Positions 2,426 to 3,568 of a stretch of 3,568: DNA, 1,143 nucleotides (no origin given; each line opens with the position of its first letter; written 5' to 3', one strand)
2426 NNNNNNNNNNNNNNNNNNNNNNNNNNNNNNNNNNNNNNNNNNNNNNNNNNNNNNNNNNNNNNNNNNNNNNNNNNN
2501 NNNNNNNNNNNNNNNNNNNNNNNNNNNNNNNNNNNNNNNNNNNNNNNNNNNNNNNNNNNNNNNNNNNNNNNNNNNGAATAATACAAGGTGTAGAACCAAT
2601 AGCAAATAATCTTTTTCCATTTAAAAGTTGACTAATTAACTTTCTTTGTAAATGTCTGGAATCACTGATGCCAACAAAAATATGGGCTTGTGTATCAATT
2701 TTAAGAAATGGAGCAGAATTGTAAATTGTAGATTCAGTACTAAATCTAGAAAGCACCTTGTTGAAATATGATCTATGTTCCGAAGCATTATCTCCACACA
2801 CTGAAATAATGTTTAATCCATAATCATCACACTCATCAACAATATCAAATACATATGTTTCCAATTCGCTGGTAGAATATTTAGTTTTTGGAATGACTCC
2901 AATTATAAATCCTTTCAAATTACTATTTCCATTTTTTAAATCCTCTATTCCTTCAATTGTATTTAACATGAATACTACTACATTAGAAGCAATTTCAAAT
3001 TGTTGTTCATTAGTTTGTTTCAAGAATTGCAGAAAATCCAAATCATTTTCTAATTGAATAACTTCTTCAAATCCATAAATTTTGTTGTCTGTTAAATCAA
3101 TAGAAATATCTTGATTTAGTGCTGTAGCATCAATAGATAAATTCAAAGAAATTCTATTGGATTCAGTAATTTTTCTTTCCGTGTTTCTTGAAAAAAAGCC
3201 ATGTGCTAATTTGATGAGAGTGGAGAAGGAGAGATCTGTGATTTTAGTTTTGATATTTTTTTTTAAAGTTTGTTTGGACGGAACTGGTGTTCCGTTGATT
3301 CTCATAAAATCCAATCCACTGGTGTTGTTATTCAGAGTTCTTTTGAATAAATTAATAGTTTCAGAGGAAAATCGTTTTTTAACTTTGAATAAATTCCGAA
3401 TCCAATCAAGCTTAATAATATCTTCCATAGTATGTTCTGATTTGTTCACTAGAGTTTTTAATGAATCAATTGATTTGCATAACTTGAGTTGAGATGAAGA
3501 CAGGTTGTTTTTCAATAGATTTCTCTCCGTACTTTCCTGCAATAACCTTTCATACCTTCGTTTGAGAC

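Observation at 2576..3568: Long uninterrupted P-element/THAP9-like transposase reading frame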

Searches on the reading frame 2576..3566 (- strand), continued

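Call 60: fold_search(model_id=the predicted structure, library=pdb)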
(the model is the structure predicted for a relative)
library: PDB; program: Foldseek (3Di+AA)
matches with E <= 10: 554; with E <= 0.001: 1
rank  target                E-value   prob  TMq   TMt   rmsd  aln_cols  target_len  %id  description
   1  6pe2_A                2.5e-05  1.00  0.15  0.24  23.9       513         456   12  Drosophila P element transposase strand transfer complex (released 2019-10-30)
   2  5hoo_B                4.4e-03  0.66  0.09  0.18  20.8       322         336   10  Crystal structure of the Mos1 Strand Transfer Complex (released 2016-06-01)
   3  8sjd_B                6.0e-03  0.38  0.11  0.17  30.6       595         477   11  Cryo-EM structure of the Hermes transposase bound to two right-ends of its DNA transposon. (released 2023-08-02)
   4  4d1q_H                7.4e-03  0.28  0.10  0.15  29.1       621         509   11  Hermes transposase bound to its terminal inverted repeat (released 2014-07-30)
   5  8edg_A                1.0e-02  0.28  0.11  0.15  30.9       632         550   11  Cryo-EM structure of the Hermes transposase bound to two left-ends of its DNA transposon (released 2023-08-02)
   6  3hos_B                1.7e-02  0.38  0.08  0.16  21.3       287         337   10  Crystal structure of the mariner Mos1 paired end complex with Mg (released 2009-09-22)
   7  6dwz_A                2.1e-02  0.25  0.10  0.15  25.3       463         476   12  Hermes transposase deletion dimer complex with (C/G) DNA (released 2018-09-19)
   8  2bw3_A                3.0e-02  0.20  0.11  0.15  31.8       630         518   11  Three-dimensional structure of the Hermes DNA transposase (released 2005-07-28)
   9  4d1q_B                3.1e-02  0.15  0.09  0.13  28.7       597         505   11  Hermes transposase bound to its terminal inverted repeat (released 2014-07-30)
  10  4d1q_A                3.8e-02  0.14  0.10  0.14  30.1       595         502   10  Hermes transposase bound to its terminal inverted repeat (released 2014-07-30)
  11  6dww_A                5.0e-02  0.14  0.11  0.16  30.9       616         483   10  Hermes transposase deletion dimer complex with (A/T) DNA and Mn2+ (released 2018-09-19)
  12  4nsp                  1.5e-01  0.57  0.07  0.20   6.8       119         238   15  Crystal structure of human ENDOV (released 2014-09-10)
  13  8sjd_A                1.6e-01  0.15  0.12  0.19  26.6       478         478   12  Cryo-EM structure of the Hermes transposase bound to two right-ends of its DNA transposon. (released 2023-08-02)
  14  6ozj_A                2.6e-01  0.35  0.07  0.21  14.9       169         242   11  Crystal structure of Mus musculus (Mm) Endonuclease V in complex with a 23mer RNA oligo containing an inosine in the a (released 2019-09-04)
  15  8tcl                  4.0e-01  0.57  0.09  0.21   9.9       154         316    6  Crystal Structure of modified HIV reverse transcriptase p51 domain (FPC2) with picrate bound (released 2024-07-17)
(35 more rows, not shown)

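Call 78: find_encoding_contigs(protein=P0007, flank=10000)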
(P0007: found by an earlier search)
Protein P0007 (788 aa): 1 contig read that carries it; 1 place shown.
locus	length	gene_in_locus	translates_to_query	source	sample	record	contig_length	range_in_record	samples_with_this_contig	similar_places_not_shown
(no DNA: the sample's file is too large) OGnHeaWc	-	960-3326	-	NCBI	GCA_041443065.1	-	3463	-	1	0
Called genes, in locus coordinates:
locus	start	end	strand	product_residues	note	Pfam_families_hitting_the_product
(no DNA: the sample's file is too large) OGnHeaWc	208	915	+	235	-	-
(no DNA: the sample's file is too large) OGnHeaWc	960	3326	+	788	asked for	-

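Call 79: find_encoding_contigs(protein=P0008, flank=10000, max_places=10)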
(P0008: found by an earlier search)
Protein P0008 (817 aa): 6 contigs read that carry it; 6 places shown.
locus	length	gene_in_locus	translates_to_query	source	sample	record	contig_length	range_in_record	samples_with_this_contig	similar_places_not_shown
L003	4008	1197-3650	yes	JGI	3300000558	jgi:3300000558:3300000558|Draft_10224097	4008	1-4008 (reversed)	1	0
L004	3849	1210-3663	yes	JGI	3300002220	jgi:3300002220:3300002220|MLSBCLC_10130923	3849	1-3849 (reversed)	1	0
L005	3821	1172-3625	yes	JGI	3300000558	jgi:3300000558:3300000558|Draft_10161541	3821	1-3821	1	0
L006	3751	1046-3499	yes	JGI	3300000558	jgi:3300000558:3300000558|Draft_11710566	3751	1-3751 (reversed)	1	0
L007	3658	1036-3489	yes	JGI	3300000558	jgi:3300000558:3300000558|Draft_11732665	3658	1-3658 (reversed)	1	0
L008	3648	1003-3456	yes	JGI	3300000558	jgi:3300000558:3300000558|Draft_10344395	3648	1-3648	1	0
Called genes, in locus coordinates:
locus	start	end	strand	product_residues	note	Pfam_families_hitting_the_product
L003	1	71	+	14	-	?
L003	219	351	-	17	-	-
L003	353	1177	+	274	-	-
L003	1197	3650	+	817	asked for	-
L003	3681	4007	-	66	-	?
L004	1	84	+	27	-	?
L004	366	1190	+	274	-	-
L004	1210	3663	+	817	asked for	-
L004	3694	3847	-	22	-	?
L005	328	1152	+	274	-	-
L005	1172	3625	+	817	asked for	-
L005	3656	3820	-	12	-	?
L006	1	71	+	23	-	?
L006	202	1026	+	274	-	-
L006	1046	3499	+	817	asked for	-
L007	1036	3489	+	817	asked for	-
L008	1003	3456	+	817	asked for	-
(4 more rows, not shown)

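Call 80: find_encoding_contigs(protein=P0002, flank=10000)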
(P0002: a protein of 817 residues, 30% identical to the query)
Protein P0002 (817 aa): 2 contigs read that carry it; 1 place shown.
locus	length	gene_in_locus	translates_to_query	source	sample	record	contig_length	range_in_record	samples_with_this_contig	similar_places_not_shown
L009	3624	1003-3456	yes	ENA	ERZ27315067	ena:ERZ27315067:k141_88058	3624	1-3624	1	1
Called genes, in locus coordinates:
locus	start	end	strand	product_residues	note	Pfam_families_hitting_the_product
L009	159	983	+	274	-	-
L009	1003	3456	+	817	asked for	-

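Call 85: search_protein_families(library=pfam, proteins=[L003:353-1174:+, L002:283-606:+, L001:252-605:+], max_evalue=1)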
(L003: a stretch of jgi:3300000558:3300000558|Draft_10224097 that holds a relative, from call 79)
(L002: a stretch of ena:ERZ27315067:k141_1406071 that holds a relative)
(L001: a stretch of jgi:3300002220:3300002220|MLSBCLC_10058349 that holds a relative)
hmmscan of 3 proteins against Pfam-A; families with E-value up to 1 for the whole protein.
L003:353-1174:+ (274 aa): 1 family
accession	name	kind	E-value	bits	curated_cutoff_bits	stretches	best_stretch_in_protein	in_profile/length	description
PF13847.12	Methyltransf_31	-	0.029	14.5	27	1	29-127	55-133/145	Methyltransferase domain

L002:283-606:+ (108 aa): 0 families

L001:252-605:+ (118 aa): 0 families
